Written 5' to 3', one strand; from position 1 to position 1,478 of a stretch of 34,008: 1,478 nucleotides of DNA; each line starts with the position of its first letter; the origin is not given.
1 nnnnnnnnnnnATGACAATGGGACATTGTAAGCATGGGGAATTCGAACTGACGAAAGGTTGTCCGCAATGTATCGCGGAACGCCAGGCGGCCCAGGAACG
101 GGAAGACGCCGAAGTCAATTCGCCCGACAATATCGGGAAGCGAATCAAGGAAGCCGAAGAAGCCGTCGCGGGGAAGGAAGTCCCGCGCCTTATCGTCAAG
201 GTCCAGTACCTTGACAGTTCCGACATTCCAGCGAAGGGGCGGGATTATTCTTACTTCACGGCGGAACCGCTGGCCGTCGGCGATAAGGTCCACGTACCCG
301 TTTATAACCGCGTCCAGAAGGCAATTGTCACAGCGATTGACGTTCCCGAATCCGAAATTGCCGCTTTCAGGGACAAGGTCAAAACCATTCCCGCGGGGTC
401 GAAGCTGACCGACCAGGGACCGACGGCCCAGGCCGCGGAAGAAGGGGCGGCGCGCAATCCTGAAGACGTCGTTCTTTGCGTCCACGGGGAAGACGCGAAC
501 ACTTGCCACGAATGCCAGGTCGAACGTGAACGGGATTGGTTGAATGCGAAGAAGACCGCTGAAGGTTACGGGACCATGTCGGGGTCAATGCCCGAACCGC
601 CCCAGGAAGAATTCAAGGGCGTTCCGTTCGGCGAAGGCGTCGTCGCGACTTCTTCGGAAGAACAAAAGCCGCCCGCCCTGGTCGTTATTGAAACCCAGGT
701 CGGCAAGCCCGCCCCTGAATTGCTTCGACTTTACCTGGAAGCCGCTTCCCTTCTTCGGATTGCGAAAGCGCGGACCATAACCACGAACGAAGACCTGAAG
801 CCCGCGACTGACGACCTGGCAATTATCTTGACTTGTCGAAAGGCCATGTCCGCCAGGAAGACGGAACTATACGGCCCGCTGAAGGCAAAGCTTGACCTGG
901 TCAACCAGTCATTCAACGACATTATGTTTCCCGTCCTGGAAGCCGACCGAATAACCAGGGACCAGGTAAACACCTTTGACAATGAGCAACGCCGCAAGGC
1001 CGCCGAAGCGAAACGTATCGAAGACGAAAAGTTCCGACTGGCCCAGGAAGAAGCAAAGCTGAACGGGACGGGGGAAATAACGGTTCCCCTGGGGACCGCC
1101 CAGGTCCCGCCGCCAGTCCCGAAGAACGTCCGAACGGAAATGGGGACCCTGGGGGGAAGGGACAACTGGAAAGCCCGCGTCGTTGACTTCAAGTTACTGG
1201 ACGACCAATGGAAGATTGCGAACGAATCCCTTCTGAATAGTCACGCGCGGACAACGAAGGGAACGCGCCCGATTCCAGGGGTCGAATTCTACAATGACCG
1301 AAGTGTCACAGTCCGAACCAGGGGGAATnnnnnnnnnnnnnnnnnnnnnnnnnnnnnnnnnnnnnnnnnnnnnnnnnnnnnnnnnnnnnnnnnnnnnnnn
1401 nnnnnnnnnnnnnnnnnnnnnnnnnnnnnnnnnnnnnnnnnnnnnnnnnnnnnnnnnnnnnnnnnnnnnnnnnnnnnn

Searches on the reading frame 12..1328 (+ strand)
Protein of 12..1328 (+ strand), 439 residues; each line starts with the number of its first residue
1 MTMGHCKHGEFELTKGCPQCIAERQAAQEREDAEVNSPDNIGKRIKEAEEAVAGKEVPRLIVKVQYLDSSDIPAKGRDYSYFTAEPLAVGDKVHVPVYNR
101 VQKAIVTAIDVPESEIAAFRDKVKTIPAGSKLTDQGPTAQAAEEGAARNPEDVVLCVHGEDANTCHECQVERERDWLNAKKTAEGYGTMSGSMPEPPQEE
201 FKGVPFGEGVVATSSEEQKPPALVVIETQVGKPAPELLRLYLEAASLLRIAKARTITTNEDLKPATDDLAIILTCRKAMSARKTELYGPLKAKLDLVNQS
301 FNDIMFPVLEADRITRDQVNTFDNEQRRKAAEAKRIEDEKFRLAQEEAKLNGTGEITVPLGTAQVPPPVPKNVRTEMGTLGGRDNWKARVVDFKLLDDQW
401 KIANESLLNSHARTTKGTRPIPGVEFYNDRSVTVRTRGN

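Call 4: search_protein_families(library=pfam, proteins=[window:12-1328:+], max_evalue=0.01)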
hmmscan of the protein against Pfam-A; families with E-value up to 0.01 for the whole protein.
window:12-1328:+ (439 aa): 0 families

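Call 5: search_protein_families(library=phrogs, proteins=[window:12-1328:+], max_evalue=0.01)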
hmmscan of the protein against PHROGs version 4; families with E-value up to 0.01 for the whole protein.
window:12-1328:+ (439 aa): 1 family
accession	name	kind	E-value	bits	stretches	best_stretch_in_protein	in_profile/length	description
phrog_3489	-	unknown function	0.0015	19.5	1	61-108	5-51/125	-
